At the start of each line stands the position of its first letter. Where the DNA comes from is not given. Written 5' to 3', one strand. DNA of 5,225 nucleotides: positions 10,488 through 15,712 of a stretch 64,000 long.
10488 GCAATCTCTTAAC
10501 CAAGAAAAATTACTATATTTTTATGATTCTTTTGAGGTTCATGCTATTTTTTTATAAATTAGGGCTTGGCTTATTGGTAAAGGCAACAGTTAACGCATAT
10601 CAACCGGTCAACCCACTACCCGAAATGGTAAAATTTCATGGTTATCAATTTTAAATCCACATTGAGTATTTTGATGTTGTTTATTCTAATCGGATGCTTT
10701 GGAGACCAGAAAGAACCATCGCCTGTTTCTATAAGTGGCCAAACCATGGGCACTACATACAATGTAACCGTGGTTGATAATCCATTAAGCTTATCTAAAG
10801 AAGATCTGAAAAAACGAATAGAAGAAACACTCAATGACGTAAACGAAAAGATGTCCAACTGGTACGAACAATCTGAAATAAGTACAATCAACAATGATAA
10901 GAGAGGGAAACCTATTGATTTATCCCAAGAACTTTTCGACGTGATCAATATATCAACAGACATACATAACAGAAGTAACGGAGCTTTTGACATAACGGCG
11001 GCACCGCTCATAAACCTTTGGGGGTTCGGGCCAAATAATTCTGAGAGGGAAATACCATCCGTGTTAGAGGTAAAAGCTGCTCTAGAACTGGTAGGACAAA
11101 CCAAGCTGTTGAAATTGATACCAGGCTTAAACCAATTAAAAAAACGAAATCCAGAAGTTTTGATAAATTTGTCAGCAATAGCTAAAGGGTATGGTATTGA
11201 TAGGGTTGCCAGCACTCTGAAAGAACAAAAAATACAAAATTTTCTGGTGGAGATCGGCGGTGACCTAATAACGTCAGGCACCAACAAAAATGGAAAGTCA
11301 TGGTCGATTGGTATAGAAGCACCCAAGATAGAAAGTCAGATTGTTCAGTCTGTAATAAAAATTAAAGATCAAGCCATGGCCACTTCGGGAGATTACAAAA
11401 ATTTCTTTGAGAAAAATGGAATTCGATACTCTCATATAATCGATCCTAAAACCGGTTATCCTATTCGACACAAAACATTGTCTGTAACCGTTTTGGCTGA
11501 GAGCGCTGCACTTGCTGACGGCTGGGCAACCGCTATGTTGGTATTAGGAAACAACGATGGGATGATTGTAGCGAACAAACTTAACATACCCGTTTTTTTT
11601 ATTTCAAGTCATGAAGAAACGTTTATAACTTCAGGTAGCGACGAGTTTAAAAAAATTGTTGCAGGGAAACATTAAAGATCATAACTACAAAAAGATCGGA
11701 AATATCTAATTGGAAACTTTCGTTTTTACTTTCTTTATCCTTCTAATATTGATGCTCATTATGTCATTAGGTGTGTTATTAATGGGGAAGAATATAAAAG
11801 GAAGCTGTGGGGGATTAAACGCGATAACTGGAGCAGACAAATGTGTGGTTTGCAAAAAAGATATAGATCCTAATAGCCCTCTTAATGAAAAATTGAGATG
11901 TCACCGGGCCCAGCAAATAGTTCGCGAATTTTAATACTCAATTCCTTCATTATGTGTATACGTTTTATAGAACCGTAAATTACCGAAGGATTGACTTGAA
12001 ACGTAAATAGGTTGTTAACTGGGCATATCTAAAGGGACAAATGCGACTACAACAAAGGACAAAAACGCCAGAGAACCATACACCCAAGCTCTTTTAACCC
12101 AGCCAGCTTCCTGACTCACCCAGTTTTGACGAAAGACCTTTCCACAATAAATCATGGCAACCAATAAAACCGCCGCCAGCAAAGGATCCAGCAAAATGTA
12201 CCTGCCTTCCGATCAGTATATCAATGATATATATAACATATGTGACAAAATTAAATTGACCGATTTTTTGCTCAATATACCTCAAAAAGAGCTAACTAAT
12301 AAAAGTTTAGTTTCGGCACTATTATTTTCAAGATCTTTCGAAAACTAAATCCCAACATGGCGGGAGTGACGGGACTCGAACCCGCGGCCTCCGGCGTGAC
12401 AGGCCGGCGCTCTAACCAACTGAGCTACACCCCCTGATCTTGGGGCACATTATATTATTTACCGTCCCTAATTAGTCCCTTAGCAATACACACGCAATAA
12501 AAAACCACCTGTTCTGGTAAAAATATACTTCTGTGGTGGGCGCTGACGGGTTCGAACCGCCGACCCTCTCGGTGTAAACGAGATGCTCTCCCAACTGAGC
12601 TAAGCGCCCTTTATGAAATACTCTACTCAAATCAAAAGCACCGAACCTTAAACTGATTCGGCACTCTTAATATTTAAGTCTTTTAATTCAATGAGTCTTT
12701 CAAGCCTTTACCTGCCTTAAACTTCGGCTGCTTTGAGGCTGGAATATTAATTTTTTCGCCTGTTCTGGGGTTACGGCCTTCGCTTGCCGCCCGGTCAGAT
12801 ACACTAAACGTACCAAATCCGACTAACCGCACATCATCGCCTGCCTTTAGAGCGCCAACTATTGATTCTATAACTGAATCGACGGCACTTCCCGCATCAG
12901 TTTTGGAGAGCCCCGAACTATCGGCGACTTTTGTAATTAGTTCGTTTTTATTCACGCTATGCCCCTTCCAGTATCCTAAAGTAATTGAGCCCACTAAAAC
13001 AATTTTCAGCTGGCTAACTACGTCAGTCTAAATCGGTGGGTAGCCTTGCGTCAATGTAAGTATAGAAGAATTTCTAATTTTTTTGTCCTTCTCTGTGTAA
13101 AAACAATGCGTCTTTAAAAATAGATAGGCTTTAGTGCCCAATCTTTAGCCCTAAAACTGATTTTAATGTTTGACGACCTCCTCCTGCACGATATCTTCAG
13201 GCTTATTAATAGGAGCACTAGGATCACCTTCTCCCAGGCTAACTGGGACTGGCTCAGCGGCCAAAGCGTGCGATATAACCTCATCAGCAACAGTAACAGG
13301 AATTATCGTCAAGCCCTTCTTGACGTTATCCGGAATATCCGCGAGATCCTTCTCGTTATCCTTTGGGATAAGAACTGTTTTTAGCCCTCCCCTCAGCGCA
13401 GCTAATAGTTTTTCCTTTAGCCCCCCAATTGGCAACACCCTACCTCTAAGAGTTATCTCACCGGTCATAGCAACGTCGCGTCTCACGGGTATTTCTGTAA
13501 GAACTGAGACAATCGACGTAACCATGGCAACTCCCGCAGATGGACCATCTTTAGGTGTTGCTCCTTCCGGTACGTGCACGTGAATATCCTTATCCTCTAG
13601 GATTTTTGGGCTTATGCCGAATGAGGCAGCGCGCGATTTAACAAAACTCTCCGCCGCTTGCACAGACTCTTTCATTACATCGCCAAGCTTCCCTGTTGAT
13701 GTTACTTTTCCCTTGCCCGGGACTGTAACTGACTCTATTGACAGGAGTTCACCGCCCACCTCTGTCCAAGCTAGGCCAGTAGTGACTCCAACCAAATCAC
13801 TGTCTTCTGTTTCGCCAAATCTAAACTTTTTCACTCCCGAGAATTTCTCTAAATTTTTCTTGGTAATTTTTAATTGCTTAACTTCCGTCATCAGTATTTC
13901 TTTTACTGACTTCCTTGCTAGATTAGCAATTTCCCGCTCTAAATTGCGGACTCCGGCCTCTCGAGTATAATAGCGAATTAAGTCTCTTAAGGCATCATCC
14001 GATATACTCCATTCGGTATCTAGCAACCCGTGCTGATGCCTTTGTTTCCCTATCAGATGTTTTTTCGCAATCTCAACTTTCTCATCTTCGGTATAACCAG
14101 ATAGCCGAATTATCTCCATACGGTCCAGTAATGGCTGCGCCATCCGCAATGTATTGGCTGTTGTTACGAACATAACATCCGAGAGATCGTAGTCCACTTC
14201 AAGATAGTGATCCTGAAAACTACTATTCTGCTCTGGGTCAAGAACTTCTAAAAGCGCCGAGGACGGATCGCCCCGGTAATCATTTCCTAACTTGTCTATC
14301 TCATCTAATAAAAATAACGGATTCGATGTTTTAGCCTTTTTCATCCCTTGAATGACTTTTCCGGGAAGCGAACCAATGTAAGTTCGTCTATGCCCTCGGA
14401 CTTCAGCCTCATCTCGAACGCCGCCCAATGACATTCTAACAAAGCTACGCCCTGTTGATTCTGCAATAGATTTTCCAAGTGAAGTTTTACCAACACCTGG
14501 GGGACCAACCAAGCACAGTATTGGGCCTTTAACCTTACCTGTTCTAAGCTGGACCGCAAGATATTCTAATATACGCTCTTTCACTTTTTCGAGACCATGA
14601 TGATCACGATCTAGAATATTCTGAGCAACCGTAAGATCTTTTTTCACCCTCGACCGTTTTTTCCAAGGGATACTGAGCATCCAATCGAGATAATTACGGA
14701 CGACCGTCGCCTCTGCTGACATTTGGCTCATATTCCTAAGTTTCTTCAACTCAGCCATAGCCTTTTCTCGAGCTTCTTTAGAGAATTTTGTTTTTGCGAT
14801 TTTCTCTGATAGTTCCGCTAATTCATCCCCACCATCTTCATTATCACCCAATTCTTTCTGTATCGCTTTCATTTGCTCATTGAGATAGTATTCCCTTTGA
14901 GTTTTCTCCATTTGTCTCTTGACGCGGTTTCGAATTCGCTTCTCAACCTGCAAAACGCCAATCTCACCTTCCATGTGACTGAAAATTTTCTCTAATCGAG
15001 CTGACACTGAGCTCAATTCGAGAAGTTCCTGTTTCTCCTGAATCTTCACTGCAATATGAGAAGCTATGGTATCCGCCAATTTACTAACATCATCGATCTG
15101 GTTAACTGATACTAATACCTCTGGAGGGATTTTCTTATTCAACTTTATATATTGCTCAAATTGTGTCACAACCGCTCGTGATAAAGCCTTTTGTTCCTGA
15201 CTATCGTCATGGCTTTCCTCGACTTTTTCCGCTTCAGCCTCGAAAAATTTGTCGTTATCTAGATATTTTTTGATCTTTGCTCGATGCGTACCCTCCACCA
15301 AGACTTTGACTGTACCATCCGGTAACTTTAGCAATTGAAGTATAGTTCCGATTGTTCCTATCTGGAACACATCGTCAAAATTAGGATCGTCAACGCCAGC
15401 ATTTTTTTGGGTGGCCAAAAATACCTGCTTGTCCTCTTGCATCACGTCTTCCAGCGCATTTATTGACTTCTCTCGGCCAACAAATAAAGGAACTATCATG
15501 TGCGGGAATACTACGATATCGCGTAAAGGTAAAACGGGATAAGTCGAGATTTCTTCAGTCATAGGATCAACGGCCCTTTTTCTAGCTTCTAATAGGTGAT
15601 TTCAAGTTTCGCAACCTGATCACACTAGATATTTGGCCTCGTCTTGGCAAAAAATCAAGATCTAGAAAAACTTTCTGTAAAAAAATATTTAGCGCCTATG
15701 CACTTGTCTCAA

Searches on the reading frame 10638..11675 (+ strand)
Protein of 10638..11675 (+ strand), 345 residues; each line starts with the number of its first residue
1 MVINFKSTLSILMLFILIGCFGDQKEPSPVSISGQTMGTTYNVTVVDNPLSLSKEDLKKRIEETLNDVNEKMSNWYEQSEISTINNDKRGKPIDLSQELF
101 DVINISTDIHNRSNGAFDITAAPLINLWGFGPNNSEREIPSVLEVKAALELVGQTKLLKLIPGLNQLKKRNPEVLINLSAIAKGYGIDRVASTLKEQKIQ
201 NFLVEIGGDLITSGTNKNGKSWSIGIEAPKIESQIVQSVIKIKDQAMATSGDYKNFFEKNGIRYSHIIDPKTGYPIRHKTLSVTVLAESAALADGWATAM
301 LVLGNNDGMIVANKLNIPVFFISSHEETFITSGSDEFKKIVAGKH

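Call 56: search_protein_families(library=pfam, proteins=[window:10638-11675:+], max_evalue=0.001)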
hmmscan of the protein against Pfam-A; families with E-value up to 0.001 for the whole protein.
window:10638-11675:+ (345 aa): 1 family
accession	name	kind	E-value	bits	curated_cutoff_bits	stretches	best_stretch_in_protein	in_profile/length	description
PF02424.20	ApbE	-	1.6e-88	297.1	25.6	1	37-320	1-265/266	ApbE family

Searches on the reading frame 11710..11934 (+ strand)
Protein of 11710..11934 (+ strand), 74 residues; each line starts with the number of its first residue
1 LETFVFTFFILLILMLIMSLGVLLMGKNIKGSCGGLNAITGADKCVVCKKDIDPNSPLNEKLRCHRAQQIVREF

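Call 56: search_protein_families(library=pfam, proteins=[window:11710-11934:+], max_evalue=0.001)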
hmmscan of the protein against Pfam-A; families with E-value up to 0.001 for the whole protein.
window:11710-11934:+ (74 aa): 1 family
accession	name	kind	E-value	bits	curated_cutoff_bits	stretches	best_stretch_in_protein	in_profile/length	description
PF04400.18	NqrM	-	3.2e-07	30.5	22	1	22-51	1-29/43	(Na+)-NQR maturation NqrM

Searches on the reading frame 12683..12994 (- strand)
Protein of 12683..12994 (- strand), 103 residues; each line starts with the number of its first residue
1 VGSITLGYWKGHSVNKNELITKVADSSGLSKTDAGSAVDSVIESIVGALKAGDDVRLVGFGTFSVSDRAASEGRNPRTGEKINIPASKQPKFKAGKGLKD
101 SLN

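Call 56: search_protein_families(library=pfam, proteins=[window:12683-12994:-], max_evalue=0.001)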
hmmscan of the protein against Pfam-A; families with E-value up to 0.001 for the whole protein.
window:12683-12994:- (103 aa): 2 families
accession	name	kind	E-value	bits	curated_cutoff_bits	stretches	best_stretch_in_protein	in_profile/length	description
PF00216.26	Bac_DNA_binding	-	5.9e-33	113.4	22.4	1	14-103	1-90/90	Bacterial DNA-binding protein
PF18291.6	HU-HIG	-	7e-08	33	26.2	1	12-100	30-116/125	HU domain fused to wHTH, Ig, or Glycine-rich motif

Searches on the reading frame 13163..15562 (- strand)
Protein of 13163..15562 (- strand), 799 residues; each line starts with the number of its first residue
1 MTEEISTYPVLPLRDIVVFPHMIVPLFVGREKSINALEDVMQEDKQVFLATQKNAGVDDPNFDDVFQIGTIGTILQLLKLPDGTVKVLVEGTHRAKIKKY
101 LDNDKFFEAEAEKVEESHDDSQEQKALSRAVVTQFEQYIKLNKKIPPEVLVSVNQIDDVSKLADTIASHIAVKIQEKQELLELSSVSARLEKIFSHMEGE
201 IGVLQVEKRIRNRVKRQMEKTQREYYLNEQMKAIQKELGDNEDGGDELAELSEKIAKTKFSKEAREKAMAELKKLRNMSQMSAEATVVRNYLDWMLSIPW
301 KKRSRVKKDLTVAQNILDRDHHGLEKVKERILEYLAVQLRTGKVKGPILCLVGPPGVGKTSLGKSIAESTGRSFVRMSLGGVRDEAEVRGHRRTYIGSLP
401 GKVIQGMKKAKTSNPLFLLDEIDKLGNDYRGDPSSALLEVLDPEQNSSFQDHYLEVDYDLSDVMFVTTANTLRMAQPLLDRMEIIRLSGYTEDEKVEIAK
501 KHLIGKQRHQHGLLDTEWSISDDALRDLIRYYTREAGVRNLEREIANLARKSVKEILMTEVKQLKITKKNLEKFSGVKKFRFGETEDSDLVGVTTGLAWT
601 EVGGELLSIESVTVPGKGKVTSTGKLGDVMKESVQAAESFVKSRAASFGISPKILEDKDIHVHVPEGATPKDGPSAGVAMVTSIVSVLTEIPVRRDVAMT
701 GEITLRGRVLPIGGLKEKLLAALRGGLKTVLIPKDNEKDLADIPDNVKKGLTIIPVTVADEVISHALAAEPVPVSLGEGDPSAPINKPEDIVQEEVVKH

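Call 56: search_protein_families(library=pfam, proteins=[window:13163-15562:-], max_evalue=0.001)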
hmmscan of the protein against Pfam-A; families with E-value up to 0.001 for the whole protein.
window:13163-15562:- (799 aa): 9 families
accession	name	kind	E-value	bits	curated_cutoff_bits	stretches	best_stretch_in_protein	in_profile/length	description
PF05362.19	Lon_C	-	4.3e-94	314.3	21.1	1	565-768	1-204/205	Lon protease (S16) C-terminal proteolytic domain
PF02190.22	LON_substr_bdg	-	2.1e-57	194.8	28.7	1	7-198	1-199/200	ATP-dependent protease La (LON) substrate-binding domain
PF00004.35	AAA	-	1.4e-22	81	21.2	1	349-487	1-128/131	ATPase family associated with various cellular activities (AAA)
PF22667.2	Lon_lid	-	2.3e-22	78.9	27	1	510-561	2-53/57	Lon protease AAA+ ATPase lid domain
PF07728.20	AAA_5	-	8.2e-07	29.5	22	1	349-481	2-138/139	AAA domain (dynein-related subfamily)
PF13541.12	ChlI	-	2.5e-06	27.8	27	1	615-736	7-121/121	Subunit ChlI of Mg-chelatase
PF08298.17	AAA_PrkA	-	2.3e-05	24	25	1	304-367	43-106/358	PrkA AAA domain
PF13191.12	AAA_16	-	7.1e-05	23.8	32.6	0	329-373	10-51/167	AAA ATPase domain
PF13401.12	AAA_22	-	0.00043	21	27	0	347-425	6-96/130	AAA domain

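Call 74: find_homologous_proteins(query=window:13163-15562:-, max_evalue=1e-50)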
Query window:13163-15562:- (799 aa): 8000 proteins with E <= 1e-50 among 8000 candidates; the best 120 are listed.
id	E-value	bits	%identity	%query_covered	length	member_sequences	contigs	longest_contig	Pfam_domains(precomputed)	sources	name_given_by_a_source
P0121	0.0e+0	1711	98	100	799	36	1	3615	PF02190.23,PF05362.20,PF00004.36,PF22667.3,PF07728.21,PF13541.13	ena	-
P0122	0.0e+0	1706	98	100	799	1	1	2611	PF02190.23,PF05362.20,PF00004.36,PF22667.3,PF07728.21,PF13541.13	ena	-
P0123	0.0e+0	1683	97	100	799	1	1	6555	PF02190.23,PF05362.20,PF00004.36,PF22667.3,PF07728.21,PF13541.13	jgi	jgi:ATP-dependent Lon protease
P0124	0.0e+0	1680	97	100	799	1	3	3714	PF02190.23,PF08298.18,PF05362.20,PF00004.36,PF22667.3,PF07728.21,PF13541.13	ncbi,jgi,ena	-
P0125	0.0e+0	1680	97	100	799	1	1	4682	PF02190.23,PF08298.18,PF05362.20,PF00004.36,PF22667.3,PF07728.21,PF13541.13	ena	-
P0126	0.0e+0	1676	96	100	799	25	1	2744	PF02190.23,PF08298.18,PF05362.20,PF00004.36,PF22667.3,PF07728.21,PF13541.13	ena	-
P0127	0.0e+0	1631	94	100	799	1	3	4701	PF02190.23,PF05362.20,PF00004.36,PF22667.3,PF07728.21,PF13541.13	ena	-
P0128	0.0e+0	1629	94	100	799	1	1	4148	PF02190.23,PF05362.20,PF00004.36,PF22667.3,PF07728.21,PF13541.13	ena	-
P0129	0.0e+0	1627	94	100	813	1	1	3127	PF02190.23,PF05362.20,PF00004.36,PF22667.3,PF07728.21,PF13541.13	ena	-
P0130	0.0e+0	1625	93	100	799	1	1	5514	PF02190.23,PF05362.20,PF00004.36,PF22667.3,PF07728.21,PF13541.13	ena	-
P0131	0.0e+0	1620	93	100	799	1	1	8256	PF02190.23,PF05362.20,PF00004.36,PF22667.3,PF07728.21,PF13541.13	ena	-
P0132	0.0e+0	1620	93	100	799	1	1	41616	PF02190.23,PF05362.20,PF00004.36,PF22667.3,PF07728.21,PF13541.13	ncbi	ncbi:MAG: endopeptidase La [Thalassobaculaceae bacterium]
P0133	0.0e+0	1620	93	100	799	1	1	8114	PF02190.23,PF05362.20,PF00004.36,PF22667.3,PF07728.21,PF13541.13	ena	-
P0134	0.0e+0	1542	87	100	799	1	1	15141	PF02190.23,PF05362.20,PF00004.36,PF22667.3,PF07728.21,PF13541.13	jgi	jgi:ATP-dependent Lon protease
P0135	0.0e+0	1534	87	100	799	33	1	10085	PF02190.23,PF05362.20,PF00004.36,PF22667.3,PF07728.21,PF13541.13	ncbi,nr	ncbi:MAG: endopeptidase La [Rhodospirillaceae bacterium]|nr:endopeptidase La [Rhodospirillaceae bact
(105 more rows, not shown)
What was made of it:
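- Tried and rejected: The best named Lon relatives are a Thalassobaculaceae MAG (93%) and Nisaea (81%) (call 74).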

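Call 79: find_encoding_contigs(protein=P0132, flank=10000, max_places=1)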
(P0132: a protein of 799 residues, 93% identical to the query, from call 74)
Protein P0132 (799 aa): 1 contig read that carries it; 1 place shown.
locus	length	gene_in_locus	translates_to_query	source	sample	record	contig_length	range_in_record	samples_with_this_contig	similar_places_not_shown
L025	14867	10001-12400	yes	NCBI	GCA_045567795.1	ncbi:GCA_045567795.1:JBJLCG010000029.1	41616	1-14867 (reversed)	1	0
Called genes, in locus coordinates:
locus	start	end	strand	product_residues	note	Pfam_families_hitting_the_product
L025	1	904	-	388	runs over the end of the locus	PF00155:Aminotran_1_2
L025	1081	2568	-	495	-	PF01384:PHO4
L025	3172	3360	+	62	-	-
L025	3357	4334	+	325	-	PF00155:Aminotran_1_2, PF01053:Cys_Met_Meta_PP (weak)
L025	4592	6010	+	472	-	PF17408:MCD_N, PF05292:MCD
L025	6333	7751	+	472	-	PF05697:Trigger_N, PF00254:FKBP_C, PF05698:Trigger_C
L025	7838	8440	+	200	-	PF00574:CLP_protease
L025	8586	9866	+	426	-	PF06689:zf-C4_ClpX, PF01078:Mg_chelatase (faint), PF00004:AAA, PF07724:AAA_2, PF07728:AAA_5 (weak), PF10431:ClpB_D2-small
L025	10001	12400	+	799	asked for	PF02190:LON_substr_bdg, PF00004:AAA, PF07728:AAA_5 (weak), PF22667:Lon_lid, PF05362:Lon_C, PF13541:ChlI (weak)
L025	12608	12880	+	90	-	PF00216:Bac_DNA_binding, PF18291:HU-HIG (weak)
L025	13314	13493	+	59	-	-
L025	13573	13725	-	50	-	PF04400:NqrM (weak)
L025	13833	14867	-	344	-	PF02424:ApbE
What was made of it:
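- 12358..19242 (-): Native synteny anchor upstream of the former nuoA: tRNA-Asp, tRNA-Val, hupB, lon, clpX, clpP, tig. The same order is seen in L025 (call 79).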
